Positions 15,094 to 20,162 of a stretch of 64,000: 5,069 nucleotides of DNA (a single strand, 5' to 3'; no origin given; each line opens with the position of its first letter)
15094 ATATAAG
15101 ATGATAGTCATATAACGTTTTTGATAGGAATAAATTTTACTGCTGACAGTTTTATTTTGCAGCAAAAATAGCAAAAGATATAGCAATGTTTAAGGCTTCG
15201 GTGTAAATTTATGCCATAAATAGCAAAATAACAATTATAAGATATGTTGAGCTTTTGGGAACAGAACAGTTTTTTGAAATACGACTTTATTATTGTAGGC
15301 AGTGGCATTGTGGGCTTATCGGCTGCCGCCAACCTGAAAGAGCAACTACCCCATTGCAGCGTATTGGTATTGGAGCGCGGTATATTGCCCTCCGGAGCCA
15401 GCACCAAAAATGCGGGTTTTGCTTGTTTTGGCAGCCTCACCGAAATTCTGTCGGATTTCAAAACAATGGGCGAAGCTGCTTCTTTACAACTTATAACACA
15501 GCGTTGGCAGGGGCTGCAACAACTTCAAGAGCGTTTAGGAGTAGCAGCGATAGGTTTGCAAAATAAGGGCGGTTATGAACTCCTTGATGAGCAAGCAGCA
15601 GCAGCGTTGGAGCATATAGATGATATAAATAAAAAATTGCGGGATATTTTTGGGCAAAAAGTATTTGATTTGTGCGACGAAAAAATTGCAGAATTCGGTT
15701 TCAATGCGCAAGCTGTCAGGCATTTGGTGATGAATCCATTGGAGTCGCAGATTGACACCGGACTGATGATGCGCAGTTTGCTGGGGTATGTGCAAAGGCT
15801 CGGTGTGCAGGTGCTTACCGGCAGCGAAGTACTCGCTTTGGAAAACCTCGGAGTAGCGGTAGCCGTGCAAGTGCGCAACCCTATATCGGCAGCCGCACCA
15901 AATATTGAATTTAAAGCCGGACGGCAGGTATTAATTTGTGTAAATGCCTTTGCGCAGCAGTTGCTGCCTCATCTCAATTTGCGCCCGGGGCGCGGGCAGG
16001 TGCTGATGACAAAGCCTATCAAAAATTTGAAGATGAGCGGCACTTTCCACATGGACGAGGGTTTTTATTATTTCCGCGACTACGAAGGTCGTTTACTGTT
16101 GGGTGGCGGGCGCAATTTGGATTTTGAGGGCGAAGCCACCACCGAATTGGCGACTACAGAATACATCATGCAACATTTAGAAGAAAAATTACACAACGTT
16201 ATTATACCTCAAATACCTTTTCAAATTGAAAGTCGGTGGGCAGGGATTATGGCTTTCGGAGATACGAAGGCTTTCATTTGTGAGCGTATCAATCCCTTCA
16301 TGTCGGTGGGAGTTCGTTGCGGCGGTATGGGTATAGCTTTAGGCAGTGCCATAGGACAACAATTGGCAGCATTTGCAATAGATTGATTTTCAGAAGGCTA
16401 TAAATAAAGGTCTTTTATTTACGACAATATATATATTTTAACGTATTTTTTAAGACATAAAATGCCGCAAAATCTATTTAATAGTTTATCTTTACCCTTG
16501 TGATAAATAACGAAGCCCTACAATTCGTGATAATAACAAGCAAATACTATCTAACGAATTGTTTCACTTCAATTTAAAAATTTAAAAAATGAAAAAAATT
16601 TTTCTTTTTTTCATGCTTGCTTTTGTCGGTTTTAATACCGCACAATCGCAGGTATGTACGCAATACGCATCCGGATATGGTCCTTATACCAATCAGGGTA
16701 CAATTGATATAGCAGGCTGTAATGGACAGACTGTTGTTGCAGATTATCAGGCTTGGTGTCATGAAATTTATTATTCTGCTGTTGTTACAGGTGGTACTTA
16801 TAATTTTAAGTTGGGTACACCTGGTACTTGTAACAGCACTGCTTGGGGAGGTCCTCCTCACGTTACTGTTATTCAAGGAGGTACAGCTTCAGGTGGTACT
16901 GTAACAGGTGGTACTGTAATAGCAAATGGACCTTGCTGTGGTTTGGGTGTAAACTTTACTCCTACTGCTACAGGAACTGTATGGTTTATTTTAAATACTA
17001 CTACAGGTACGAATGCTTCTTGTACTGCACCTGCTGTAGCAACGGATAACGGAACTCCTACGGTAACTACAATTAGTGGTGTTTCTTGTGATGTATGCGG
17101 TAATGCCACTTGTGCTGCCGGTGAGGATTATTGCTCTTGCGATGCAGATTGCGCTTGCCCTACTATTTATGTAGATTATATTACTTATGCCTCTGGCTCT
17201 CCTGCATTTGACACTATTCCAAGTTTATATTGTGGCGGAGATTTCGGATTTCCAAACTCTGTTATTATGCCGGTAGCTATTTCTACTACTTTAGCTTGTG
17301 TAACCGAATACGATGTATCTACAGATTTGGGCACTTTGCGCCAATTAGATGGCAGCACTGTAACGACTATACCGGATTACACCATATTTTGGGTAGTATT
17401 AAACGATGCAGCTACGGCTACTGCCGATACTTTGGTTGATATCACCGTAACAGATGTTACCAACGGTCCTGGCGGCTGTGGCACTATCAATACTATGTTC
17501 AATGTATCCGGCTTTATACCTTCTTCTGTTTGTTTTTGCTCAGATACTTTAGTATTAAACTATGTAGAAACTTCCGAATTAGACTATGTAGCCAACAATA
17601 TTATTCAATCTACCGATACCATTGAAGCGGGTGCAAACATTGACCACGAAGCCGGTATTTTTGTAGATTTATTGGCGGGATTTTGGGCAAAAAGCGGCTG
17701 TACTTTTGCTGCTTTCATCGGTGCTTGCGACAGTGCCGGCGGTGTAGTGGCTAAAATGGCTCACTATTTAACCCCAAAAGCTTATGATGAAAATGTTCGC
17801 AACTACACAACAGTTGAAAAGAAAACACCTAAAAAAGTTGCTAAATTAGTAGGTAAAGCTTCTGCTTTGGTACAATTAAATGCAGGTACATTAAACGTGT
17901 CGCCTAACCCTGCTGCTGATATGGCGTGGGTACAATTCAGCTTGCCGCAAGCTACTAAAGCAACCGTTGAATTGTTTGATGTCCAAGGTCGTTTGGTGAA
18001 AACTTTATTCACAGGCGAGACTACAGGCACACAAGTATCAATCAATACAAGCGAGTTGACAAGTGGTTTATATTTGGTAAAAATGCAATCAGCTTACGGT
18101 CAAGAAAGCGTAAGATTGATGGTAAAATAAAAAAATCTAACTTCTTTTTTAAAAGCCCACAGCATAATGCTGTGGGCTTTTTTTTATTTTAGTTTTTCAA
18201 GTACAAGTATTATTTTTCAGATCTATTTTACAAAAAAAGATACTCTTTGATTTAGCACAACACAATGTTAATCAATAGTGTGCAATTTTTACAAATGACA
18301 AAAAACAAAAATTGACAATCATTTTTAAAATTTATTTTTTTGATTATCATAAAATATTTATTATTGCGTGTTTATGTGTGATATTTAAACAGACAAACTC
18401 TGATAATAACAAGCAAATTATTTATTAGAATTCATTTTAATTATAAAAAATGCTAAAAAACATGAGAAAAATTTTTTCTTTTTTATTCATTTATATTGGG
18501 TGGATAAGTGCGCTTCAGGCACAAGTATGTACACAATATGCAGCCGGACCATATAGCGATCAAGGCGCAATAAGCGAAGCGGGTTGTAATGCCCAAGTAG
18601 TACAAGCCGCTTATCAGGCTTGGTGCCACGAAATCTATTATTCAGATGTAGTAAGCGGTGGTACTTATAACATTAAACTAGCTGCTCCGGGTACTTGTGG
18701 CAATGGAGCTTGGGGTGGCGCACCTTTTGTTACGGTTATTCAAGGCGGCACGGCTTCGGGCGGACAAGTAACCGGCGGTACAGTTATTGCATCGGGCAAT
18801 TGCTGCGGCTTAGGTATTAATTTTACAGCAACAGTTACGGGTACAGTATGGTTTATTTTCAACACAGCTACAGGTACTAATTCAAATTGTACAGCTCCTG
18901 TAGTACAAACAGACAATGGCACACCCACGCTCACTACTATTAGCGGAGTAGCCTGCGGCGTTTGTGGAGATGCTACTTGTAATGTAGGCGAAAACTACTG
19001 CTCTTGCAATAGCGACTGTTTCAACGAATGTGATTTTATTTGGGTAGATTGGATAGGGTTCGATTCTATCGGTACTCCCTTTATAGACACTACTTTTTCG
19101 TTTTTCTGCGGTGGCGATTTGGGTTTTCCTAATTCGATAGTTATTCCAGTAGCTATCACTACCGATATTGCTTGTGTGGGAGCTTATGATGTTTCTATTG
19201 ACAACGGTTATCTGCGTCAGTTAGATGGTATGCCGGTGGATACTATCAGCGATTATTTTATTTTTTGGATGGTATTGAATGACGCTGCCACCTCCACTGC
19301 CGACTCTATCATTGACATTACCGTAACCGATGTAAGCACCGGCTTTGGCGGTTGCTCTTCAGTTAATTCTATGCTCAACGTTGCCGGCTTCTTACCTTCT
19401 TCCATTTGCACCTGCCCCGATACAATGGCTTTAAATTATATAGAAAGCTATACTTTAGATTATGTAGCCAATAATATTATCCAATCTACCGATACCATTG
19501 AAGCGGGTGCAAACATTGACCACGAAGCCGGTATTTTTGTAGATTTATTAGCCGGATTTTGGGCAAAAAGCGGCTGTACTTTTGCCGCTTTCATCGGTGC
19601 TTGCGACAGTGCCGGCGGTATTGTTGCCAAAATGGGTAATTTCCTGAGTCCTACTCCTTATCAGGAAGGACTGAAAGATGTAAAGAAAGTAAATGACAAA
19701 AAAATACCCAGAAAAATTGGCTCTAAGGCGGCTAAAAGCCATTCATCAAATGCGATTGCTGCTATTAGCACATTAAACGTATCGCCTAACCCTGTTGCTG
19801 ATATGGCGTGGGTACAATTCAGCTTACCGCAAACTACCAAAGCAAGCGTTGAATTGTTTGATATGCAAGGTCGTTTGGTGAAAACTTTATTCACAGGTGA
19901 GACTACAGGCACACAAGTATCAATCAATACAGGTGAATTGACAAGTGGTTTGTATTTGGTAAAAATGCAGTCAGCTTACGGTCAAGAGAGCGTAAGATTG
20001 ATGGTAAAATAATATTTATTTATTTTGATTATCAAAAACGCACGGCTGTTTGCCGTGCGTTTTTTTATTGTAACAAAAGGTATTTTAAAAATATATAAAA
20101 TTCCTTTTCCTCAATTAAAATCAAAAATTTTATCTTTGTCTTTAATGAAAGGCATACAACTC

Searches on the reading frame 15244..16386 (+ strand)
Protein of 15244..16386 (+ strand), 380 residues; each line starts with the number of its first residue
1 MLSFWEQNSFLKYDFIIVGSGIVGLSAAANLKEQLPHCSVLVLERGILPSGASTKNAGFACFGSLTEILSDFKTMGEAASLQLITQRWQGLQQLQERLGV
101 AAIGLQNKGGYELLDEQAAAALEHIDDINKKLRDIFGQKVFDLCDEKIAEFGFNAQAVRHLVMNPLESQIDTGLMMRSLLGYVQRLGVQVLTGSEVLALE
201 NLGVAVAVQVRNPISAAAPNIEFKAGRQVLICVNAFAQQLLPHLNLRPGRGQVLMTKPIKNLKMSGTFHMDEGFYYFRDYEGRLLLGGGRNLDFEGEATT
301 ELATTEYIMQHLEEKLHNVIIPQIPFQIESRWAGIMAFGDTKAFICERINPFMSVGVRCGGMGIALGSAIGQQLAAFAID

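Call 20: search_protein_families(library=ncbifam, proteins=[window:15244-16386:+])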
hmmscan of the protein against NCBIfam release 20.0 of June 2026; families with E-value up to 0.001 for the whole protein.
window:15244-16386:+ (380 aa): 9 families
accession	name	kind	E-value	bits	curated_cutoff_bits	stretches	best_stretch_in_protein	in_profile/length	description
TIGR03364.1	HpnW_proposed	hypoth_equivalog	6e-16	58.5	285.1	2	13-244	1-204/365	TIGR03364 family FAD-dependent oxidoreductase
TIGR03329.1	Phn_aa_oxid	hypoth_equivalog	5.1e-15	55.2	632.8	1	12-338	24-349/460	putative aminophosphonate oxidoreductase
NF050086.1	pipecolate_AmaA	exception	1.6e-10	40.2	600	1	12-378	25-380/425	L-pipecolate oxidase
TIGR02352.1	thiamin_ThiO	equivalog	1.5e-09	37.4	250.8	1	15-259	1-228/351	glycine oxidase ThiO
NF008726.1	PRK11728.1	equivalog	3.4e-06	26.1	299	1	13-46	1-34/389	L-2-hydroxyglutarate oxidase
TIGR01373.1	soxB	subfamily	5.8e-06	25.4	529.45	1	11-58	29-76/407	sarcosine oxidase subunit beta family protein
TIGR01813.1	flavo_cyto_c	subfamily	1.6e-05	23.8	285.45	1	14-63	1-49/444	flavocytochrome c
NF053717.1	VnlPnlRedVprA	equivalog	0.00036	19.5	600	1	12-56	6-48/481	vinyl phenol reductase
TIGR02730.1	carot_isom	equivalog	0.00079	18.4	586.9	0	13-58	1-46/493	carotenoid isomerase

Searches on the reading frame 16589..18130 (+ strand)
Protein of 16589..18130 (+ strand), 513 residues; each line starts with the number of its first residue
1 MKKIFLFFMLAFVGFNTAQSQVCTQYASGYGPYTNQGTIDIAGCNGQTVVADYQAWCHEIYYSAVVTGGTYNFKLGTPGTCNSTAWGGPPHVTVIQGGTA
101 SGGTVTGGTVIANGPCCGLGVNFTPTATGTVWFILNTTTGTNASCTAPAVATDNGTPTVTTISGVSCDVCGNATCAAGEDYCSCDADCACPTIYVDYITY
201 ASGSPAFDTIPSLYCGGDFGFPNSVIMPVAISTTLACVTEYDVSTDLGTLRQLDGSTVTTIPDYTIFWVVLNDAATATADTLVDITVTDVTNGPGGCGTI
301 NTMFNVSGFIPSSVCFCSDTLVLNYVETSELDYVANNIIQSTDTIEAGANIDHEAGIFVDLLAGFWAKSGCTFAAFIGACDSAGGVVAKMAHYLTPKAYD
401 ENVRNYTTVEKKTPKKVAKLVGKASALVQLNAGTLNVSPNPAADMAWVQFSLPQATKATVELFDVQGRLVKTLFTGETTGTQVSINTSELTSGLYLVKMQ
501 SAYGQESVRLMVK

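Call 20: search_protein_families(library=ncbifam, proteins=[window:16589-18130:+])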
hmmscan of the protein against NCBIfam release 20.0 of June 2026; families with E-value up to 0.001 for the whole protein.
window:16589-18130:+ (513 aa): 5 families
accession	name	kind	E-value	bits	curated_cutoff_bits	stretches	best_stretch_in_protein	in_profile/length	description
TIGR04183.1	Por_Secre_tail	domain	9.2e-12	44.8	23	1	437-513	1-72/72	T9SS type A sorting domain-containing protein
NF045639.1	GCX_COOH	domain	3.9e-10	39.4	26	1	335-380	3-48/49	3-coathanger stack domain-containing protein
NF038113.1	T9SSA_dep_M36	equivalog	6.7e-09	34.5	885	1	426-513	784-869/869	T9SS-dependent M36 family metallopeptidase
NF052323.1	T9SSA_dep_M6i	equivalog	2.3e-05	22.5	600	1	438-512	961-1037/1043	T9SS-dependent M6-like inactivated metalloprotease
NF050177.1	TapA_OM_Porphy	equivalog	0.00012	21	500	1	431-510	467-541/544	TapA/TapC family T9SS-dependent outer membrane protein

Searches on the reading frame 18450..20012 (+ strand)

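Call 20: search_protein_families(library=ncbifam, proteins=[window:18450-20012:+])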
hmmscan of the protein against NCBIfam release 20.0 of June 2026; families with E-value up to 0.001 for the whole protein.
window:18450-20012:+ (520 aa): 5 families
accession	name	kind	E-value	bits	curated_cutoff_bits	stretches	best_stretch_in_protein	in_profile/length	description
TIGR04183.1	Por_Secre_tail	domain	5.1e-11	42.4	23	1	444-520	1-72/72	T9SS type A sorting domain-containing protein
NF045639.1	GCX_COOH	domain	4.1e-10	39.3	26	1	340-385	3-48/49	3-coathanger stack domain-containing protein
NF038113.1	T9SSA_dep_M36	equivalog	5.2e-09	34.8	885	1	413-520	767-869/869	T9SS-dependent M36 family metallopeptidase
NF052323.1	T9SSA_dep_M6i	equivalog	4.3e-05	21.6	600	1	417-519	934-1037/1043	T9SS-dependent M6-like inactivated metalloprotease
NF050177.1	TapA_OM_Porphy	equivalog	0.00059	18.7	500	1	436-517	465-541/544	TapA/TapC family T9SS-dependent outer membrane protein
